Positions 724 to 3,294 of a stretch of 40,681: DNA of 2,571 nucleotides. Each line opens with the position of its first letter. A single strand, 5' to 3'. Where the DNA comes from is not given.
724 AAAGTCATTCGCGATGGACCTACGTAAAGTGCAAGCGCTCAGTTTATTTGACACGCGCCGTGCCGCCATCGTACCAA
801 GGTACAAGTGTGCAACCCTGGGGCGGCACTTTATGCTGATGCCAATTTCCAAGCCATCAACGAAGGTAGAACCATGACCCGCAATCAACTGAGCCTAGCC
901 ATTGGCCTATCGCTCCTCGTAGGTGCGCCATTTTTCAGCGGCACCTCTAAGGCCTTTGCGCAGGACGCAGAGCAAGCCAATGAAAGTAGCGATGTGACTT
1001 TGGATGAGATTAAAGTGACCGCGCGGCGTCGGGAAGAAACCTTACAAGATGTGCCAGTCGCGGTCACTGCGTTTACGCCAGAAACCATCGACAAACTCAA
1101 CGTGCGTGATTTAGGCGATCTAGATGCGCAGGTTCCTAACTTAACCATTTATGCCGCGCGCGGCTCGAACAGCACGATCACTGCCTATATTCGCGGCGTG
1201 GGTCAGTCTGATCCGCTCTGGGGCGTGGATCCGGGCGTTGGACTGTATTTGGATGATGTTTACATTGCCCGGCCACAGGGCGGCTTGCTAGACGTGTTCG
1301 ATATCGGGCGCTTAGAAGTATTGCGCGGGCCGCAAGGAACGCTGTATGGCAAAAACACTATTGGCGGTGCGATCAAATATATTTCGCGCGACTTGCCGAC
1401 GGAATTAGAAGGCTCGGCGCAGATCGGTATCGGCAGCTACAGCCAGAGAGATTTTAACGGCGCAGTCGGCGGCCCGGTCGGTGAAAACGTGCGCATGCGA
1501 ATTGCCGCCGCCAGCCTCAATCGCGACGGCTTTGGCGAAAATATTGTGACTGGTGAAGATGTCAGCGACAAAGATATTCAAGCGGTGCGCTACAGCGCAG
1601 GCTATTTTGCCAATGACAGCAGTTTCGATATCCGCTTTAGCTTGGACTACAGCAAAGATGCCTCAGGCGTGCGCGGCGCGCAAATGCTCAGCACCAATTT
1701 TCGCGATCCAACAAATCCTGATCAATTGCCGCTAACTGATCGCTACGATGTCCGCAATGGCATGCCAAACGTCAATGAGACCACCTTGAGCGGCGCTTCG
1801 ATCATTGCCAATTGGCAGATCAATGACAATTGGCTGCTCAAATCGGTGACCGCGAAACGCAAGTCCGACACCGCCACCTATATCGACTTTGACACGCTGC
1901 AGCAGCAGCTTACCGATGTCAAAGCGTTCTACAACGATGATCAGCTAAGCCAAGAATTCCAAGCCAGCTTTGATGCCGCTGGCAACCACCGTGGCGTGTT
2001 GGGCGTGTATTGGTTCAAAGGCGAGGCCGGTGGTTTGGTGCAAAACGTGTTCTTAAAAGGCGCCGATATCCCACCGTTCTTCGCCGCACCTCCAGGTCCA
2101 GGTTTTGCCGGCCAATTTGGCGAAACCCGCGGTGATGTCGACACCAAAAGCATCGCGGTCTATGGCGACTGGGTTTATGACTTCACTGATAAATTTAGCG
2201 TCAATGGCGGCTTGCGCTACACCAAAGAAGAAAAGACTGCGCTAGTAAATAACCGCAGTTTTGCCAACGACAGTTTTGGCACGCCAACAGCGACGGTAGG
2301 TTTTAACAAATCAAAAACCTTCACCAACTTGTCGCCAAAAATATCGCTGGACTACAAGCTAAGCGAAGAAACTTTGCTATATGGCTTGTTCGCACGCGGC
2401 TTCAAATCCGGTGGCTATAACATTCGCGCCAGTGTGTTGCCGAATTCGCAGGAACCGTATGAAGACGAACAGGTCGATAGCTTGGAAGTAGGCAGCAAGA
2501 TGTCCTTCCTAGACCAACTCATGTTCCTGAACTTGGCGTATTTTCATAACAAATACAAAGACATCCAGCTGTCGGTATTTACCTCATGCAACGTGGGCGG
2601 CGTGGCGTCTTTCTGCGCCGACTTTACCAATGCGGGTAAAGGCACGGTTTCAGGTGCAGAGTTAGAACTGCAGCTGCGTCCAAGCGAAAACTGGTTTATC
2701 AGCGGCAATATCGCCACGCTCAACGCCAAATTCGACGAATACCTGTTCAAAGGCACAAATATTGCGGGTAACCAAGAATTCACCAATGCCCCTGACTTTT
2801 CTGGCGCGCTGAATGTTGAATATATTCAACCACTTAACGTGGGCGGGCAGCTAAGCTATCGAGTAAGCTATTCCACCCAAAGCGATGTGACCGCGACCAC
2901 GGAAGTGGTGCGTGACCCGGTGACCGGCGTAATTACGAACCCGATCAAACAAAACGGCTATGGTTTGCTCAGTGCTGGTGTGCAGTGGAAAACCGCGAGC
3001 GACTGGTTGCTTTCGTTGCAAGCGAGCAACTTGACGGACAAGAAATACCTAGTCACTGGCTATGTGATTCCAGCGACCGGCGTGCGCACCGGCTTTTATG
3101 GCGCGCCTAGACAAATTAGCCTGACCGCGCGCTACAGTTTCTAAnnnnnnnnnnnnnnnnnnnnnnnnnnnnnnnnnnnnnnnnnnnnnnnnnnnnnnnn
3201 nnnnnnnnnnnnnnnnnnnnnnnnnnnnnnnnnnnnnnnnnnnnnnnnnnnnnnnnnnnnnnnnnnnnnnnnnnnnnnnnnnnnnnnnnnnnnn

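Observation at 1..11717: PUL-like locus for extracellular PHB / 3HB-oligomer use: a TonB-dependent receptor translationally coupled to a lipoprotein PHB depolymerase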

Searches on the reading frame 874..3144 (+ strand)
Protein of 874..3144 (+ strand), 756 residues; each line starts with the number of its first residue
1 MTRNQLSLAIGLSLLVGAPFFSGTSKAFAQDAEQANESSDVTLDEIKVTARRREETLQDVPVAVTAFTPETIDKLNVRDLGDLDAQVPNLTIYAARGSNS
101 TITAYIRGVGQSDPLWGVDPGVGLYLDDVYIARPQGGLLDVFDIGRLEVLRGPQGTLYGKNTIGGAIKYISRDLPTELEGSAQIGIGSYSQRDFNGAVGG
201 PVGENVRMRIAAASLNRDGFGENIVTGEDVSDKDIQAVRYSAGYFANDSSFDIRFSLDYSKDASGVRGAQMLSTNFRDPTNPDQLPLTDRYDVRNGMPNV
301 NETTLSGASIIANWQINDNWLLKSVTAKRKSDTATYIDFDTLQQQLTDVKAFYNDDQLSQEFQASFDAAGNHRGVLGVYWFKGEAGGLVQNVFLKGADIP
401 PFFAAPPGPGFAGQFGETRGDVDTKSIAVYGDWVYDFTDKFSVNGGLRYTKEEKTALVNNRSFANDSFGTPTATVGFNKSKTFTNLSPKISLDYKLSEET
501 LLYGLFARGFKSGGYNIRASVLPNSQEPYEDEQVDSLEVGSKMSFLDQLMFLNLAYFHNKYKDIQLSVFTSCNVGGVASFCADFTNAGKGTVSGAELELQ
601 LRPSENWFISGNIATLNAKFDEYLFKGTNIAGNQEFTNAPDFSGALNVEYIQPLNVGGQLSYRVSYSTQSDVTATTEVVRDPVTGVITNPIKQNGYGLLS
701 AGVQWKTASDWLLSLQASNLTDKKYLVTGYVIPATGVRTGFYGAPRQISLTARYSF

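Call 5: search_protein_families(library=pfam, proteins=[window:874-3144:+], max_evalue=0.01)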
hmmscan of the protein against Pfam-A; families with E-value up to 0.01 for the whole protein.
window:874-3144:+ (756 aa): 2 families
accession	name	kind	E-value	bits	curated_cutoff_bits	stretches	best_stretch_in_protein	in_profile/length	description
PF00593.30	TonB_dep_Rec_b-barrel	-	1.2e-39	137.8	27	1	245-720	24-436/436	TonB dependent receptor-like, beta-barrel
PF07715.20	Plug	-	3.2e-18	66.6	23.9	1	57-166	2-107/107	TonB-dependent Receptor Plug Domain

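Call 6: search_protein_families(library=ncbifam, proteins=[window:874-3144:+], max_evalue=0.01)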
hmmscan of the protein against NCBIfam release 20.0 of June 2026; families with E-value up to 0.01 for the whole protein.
window:874-3144:+ (756 aa): 27 families (the best 25 are shown)
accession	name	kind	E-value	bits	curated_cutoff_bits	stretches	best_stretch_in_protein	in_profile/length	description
TIGR01783.1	TonB-siderophor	subfamily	1.6e-42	146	223.5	1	59-756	1-649/649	TonB-dependent siderophore receptor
TIGR01785.1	TonB-hemin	subfamily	9.9e-31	106.9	316.85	2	421-756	360-677/677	TonB-dependent heme/hemoglobin receptor family protein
TIGR01786.1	TonB-hemlactrns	subfamily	1.7e-26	92.8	323.75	2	350-756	350-719/719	TonB-dependent hemoglobin/transferrin/lactoferrin family receptor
TIGR01779.1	TonB-B12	equivalog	5.2e-21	74.8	599.7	1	35-259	22-240/614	TonB-dependent vitamin B12 receptor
NF053590.1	TonB_dep_TOL0244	equivalog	7.1e-17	61.2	645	2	143-222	111-189/604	TOL_0244 family TonB-dependent receptor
NF007349.0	PRK09840.1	equivalog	1.3e-14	53.2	686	2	417-755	440-759/760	catecholate siderophore receptor Fiu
NF007926.1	PRK10641.1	equivalog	4.3e-14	52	836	1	38-227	22-205/617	TonB-dependent vitamin B12 receptor BtuB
NF041535.1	TonB_rec_PqqU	equivalog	8e-13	47.5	1200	1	57-634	13-565/676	TonB-dependent receptor PqqU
NF010010.0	PRK13483.1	equivalog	1.7e-12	46.2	927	1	30-185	20-176/660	ligand-gated channel protein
NF010011.0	PRK13484.1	equivalog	8.6e-12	44.1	1197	1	37-186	24-174/682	IreA family TonB-dependent siderophore receptor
NF010038.0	PRK13513.1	equivalog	3.4e-11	42.4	942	1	35-181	27-174/659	ligand-gated channel protein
NF050067.1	TonBEntbctnRecCfrA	equivalog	1.7e-10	39.8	1200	1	33-183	16-169/698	TonB-dependent ferric enterobactin receptor CfrA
NF049960.1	siderphRecptFauA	equivalog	3e-09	35.9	900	1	534-756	527-727/727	TonB-dependent alcaligin siderophore receptor FauA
NF007478.2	PRK10064.1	equivalog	7.6e-09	34.4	745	1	41-192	28-178/663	catecholate siderophore receptor CirA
NF049947.1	TonB_dep_PCPU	exception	7.7e-09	34.3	800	2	429-542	389-501/685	TonB-dependent receptor, PCPU motif-type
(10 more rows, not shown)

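Call 40: search_solved_structures(query=window:874-3144:+, max_evalue=0.00001)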
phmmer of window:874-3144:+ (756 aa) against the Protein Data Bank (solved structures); distinct sequences matched with E-value up to 0.00001: 15.
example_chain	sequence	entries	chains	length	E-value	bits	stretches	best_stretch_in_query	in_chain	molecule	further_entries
4epa_A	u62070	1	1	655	4.9e-24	87.9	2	420-738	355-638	Pesticin receptor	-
8the_A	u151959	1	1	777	2.7e-20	75.5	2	40-180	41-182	Heme/hemoglobin uptake outer membrane receptor PhuR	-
3rgm_A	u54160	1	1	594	1.9e-09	39.7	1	40-212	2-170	Vitamin B12 transporter BtuB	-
1nqf_A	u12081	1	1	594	2.2e-09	39.5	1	40-212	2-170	Vitamin B12 receptor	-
1nqe_A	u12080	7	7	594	2.4e-09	39.3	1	40-212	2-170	Vitamin B12 receptor | Vitamin B12 transporter btuB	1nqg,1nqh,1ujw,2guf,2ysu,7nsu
3rgn_A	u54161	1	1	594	2.6e-09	39.2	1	40-212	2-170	Vitamin B12 transporter BtuB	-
3m8b_A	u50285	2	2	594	7.6e-09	37.7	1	40-212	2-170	Vitamin B12 transporter btuB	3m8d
2gsk_A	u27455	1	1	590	8.1e-09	37.6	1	44-212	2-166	Vitamin B12 transporter btuB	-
2hdf_A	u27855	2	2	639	2.6e-08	35.9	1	45-195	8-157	Colicin I receptor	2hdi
1xkh_A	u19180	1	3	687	4.1e-08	35.2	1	48-220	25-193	Ferripyoverdine receptor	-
9nn6_A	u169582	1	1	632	4.2e-08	35.2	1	47-195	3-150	Colicin I receptor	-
2iah_A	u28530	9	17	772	5.2e-08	34.9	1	48-220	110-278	Ferripyoverdine receptor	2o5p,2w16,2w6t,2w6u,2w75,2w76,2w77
5odw_A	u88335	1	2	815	6.1e-08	34.7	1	48-220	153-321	Ferripyoverdine receptor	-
9rvq_A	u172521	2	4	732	2.3e-07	32.8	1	39-220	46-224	TonB-dependent receptor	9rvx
6bpm_C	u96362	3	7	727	4.4e-06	28.5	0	60-209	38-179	Catecholate siderophore receptor Fiu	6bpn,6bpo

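Call 52: find_homologous_proteins(query=window:874-3144:+, max_evalue=1e-30)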
Query window:874-3144:+ (756 aa): 7992 proteins with E <= 1e-30 among 8000 candidates; the best 120 are listed.
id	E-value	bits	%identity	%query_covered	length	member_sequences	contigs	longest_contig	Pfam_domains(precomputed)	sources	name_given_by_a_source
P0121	0.0e+0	1602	93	100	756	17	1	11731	PF07715.21,PF00593.31,PF14905.13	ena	-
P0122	0.0e+0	1517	89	100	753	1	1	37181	PF07715.21,PF00593.31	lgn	-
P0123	0.0e+0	1513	89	100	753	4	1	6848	PF07715.21,PF00593.31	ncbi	-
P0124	0.0e+0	1377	78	100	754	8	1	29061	PF07715.21,PF00593.31,PF14905.13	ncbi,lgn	-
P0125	0.0e+0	1375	79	100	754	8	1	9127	PF07715.21,PF00593.31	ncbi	ncbi:MAG: TonB-dependent receptor [Arenimonas sp.]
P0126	0.0e+0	1357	77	100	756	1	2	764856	PF07715.21,PF00593.31,PF14905.13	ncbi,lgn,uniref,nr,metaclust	ncbi:TonB-dependent receptor [Arenimonas oryziterrae]|uniref:TonB-denpendent receptor n=1 Tax=Arenim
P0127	0.0e+0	1348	77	100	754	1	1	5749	PF07715.21,PF00593.31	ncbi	-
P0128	0.0e+0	1338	77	100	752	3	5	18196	PF07715.21,PF00593.31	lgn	-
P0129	0.0e+0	1328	77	100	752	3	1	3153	PF07715.21,PF00593.31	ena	-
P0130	0.0e+0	1275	73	100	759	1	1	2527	PF07715.21,PF00593.31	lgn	-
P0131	0.0e+0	1204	70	100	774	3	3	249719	PF07715.21,PF00593.31,PF14905.13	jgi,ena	-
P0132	0.0e+0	1193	69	100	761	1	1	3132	PF07715.21,PF00593.31,PF14905.13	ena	-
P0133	0.0e+0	1183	70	100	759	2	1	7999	PF07715.21,PF00593.31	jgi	jgi:iron complex outermembrane receptor protein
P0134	0.0e+0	1176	69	100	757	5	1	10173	PF07715.21,PF00593.31,PF14905.13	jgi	jgi:iron complex outermembrane receptor protein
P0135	0.0e+0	1172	68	100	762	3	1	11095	PF07715.21,PF00593.31,PF14905.13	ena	-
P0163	5.8e-283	959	61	100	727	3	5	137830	PF07715.21,PF00593.31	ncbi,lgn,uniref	ncbi:MAG: TonB-dependent receptor [Rehaibacterium terrae]|uniref:TonB-dependent receptor n=1 Tax=Reh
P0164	3.9e-282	956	59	100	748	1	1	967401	PF07715.21,PF00593.31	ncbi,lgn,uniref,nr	ncbi:TonB-dependent receptor [Cognatiluteimonas profundi]|uniref:TonB-dependent receptor n=1 Tax=Cog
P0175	2.1e-279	947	58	100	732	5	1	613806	PF07715.21,PF00593.31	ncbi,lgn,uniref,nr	ncbi:TonB-dependent receptor [Alkalisalibacterium limincola]|uniref:TonB-dependent receptor n=1 Tax=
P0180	6.4e-279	946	59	100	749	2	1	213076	PF07715.21,PF00593.31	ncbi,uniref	ncbi:TonB-dependent receptor [Lysobacter yangpyeongensis]|uniref:TonB-dependent receptor n=1 Tax=Lys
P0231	7.5e-275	932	59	100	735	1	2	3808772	PF07715.21,PF00593.31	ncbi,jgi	jgi:iron complex outermembrane receptor protein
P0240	1.7e-274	931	59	100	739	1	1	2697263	PF07715.21,PF00593.31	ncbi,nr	ncbi:MAG: TonB-dependent receptor [Pseudoxanthomonas sp.]|nr:TonB-dependent receptor [Pseudoxanthomo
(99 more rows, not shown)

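Call 53: find_encoding_contigs(protein=P0240, flank=10000, max_places=1)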
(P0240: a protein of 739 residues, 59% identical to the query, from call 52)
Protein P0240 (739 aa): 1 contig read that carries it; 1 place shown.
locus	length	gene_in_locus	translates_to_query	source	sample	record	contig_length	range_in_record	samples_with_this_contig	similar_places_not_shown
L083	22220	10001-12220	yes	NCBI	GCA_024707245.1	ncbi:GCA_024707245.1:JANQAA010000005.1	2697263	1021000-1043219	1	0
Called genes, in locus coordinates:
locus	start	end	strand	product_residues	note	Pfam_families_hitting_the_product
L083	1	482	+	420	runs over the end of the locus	PF07690:MFS_1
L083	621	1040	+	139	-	-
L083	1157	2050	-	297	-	PF13472:Lipase_GDSL_2 (faint)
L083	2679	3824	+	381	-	PF07993:NAD_binding_4 (faint), PF01370:Epimerase (weak)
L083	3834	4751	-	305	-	-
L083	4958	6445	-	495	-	PF07394:DUF1501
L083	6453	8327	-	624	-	PF08811:DUF1800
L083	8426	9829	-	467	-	-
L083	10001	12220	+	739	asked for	PF07715:Plug, PF00593:TonB_dep_Rec_b-barrel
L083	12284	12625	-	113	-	-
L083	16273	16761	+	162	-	PF00293:NUDIX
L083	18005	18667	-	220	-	PF00072:Response_reg, PF08281:Sigma70_r4_2, PF00196:GerE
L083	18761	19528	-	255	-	PF00106:adh_short, PF01370:Epimerase (weak), PF08659:KR, PF13561:adh_short_C2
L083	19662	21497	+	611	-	PF10605:3HBOH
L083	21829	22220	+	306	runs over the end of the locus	PF01548:DEDD_Tnp_IS110, PF02371:Transposase_20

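Call 54: find_encoding_contigs(protein=P0180, flank=10000, max_places=1)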
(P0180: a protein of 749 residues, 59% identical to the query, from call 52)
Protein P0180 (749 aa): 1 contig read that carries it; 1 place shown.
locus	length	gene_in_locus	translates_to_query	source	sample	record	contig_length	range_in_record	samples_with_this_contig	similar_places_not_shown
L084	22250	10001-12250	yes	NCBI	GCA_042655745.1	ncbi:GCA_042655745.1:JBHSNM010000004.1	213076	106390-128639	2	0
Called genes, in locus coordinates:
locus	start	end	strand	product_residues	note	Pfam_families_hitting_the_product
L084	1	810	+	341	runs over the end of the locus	PF13226:DUF4034 (faint)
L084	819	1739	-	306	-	-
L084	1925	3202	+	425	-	PF00108:Thiolase_N, PF02803:Thiolase_C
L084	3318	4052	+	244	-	PF20101:DUF6491 (faint)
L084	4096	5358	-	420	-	PF07219:HemY_N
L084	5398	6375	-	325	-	PF04375:HemX (faint)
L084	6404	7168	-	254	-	PF02602:HEM4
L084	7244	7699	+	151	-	PF09500:YiiD_C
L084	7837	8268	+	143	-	-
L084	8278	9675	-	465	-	-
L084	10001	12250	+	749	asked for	PF07715:Plug, PF00593:TonB_dep_Rec_b-barrel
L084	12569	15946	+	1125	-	PF12860:PAS_7, PF13188:PAS_8 (faint), PF00512:HisKA, PF02518:HATPase_c, PF00072:Response_reg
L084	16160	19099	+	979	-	PF01590:GAF (faint), PF13185:GAF_2, PF13492:GAF_3 (faint), PF13185:GAF_2, PF00990:GGDEF, PF00563:EAL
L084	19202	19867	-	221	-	PF00072:Response_reg, PF08281:Sigma70_r4_2, PF00196:GerE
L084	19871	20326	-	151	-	PF00583:Acetyltransf_1, PF13673:Acetyltransf_10 (weak), PF13508:Acetyltransf_7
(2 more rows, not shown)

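Call 55: find_encoding_contigs(protein=P0175, flank=10000, max_places=1)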
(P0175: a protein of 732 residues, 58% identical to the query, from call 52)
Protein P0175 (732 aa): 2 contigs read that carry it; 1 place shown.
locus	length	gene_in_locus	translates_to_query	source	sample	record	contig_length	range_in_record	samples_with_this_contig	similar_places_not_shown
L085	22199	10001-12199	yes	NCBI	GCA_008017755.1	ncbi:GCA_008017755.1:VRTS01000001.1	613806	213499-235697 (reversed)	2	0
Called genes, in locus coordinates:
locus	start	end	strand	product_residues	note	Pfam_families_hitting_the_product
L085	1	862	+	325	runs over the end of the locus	PF01509:TruB_N, PF16198:TruB_C_2, PF09157:TruB-C_2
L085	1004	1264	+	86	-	PF00312:Ribosomal_S15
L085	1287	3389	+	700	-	PF01138:RNase_PH, PF03725:RNase_PH_C, PF03726:PNPase, PF01138:RNase_PH, PF23459:S1_RRP5 (faint), PF00013:KH_1, PF00575:S1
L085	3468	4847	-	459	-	PF07394:DUF1501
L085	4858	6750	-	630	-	PF08811:DUF1800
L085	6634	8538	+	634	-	PF00144:Beta-lactamase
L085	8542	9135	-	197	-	-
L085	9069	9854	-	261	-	PF02447:GntP_permease, PF03600:CitMHS (weak)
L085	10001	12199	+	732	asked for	PF07715:Plug, PF00593:TonB_dep_Rec_b-barrel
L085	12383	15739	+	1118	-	PF08448:PAS_4 (weak), PF12860:PAS_7, PF13188:PAS_8 (weak), PF00512:HisKA, PF02518:HATPase_c, PF00072:Response_reg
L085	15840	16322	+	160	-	PF12973:Cupin_7, PF07883:Cupin_2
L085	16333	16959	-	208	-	PF10502:Peptidase_S26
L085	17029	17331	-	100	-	-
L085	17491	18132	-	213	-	PF02798:GST_N, PF13417:GST_N_3, PF13409:GST_N_2, PF00043:GST_C (weak), PF13410:GST_C_2 (weak)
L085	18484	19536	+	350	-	PF08240:ADH_N, PF00107:ADH_zinc_N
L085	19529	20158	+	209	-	PF06041:DUF924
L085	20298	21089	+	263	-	PF00551:Formyl_trans_N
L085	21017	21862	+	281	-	PF01522:Polysacc_deac_1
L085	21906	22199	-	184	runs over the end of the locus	PF09831:DUF2058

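Call 71: find_encoding_contigs(protein=P0164, flank=10000, max_places=1)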
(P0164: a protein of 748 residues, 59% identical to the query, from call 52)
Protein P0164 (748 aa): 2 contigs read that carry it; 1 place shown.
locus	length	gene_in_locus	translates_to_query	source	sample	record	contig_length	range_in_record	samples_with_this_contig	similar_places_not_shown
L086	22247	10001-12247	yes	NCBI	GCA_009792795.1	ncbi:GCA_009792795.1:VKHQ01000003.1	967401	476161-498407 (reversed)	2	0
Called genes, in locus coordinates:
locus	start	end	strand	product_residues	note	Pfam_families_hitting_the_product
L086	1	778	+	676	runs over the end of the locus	PF01522:Polysacc_deac_1, PF14883:GHL13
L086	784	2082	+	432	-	PF13506:Glyco_transf_21, PF00535:Glycos_transf_2, PF13641:Glyco_tranf_2_3, PF03142:Chitin_synth_2 (faint), PF13632:Glyco_trans_2_3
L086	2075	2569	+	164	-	PF13994:PgaD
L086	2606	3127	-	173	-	PF13442:Cytochrome_CBB3, PF00034:Cytochrom_C (weak)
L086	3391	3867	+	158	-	PF01161:PBP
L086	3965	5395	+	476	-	PF01546:Peptidase_M20, PF07687:M20_dimer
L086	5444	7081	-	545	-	PF00171:Aldedh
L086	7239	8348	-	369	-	PF00817:IMS, PF11798:IMS_HHH, PF21999:IMS_HHH_1, PF11799:IMS_C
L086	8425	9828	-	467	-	-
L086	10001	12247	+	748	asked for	PF07715:Plug, PF00593:TonB_dep_Rec_b-barrel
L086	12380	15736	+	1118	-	PF12860:PAS_7, PF13188:PAS_8 (weak), PF00512:HisKA, PF02518:HATPase_c, PF00072:Response_reg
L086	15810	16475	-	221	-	PF00072:Response_reg, PF08281:Sigma70_r4_2, PF00196:GerE, PF13384:HTH_23 (faint)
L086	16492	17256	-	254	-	PF00106:adh_short, PF08659:KR, PF13561:adh_short_C2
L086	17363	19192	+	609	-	PF10605:3HBOH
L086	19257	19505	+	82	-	-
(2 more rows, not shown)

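Call 72: find_encoding_contigs(protein=P0231, flank=10000, max_places=1)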
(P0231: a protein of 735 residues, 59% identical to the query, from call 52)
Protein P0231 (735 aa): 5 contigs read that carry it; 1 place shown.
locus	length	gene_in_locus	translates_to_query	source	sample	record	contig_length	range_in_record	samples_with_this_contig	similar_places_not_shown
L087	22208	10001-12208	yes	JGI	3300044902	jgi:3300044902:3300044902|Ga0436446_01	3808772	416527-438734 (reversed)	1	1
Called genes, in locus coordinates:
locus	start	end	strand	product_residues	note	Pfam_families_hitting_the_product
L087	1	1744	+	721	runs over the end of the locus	PF01138:RNase_PH, PF03725:RNase_PH_C, PF03726:PNPase, PF01138:RNase_PH, PF23459:S1_RRP5 (faint), PF00013:KH_1, PF00575:S1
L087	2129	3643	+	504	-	PF03806:ABG_transport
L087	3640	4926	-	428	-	PF24096:DUF7379 (weak)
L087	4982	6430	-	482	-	PF07394:DUF1501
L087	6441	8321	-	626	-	PF08811:DUF1800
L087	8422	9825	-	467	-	-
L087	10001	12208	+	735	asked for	PF07715:Plug, PF00593:TonB_dep_Rec_b-barrel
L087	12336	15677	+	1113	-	PF08448:PAS_4 (weak), PF12860:PAS_7, PF13188:PAS_8 (weak), PF00512:HisKA, PF02518:HATPase_c, PF00072:Response_reg (weak)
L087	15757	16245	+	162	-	PF00293:NUDIX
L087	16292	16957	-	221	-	PF00072:Response_reg, PF08281:Sigma70_r4_2, PF00196:GerE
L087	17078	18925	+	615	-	PF10605:3HBOH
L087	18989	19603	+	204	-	PF01066:CDP-OH_P_transf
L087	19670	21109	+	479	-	PF09712:PHA_synth_III_E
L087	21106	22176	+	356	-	PF00561:Abhydrolase_1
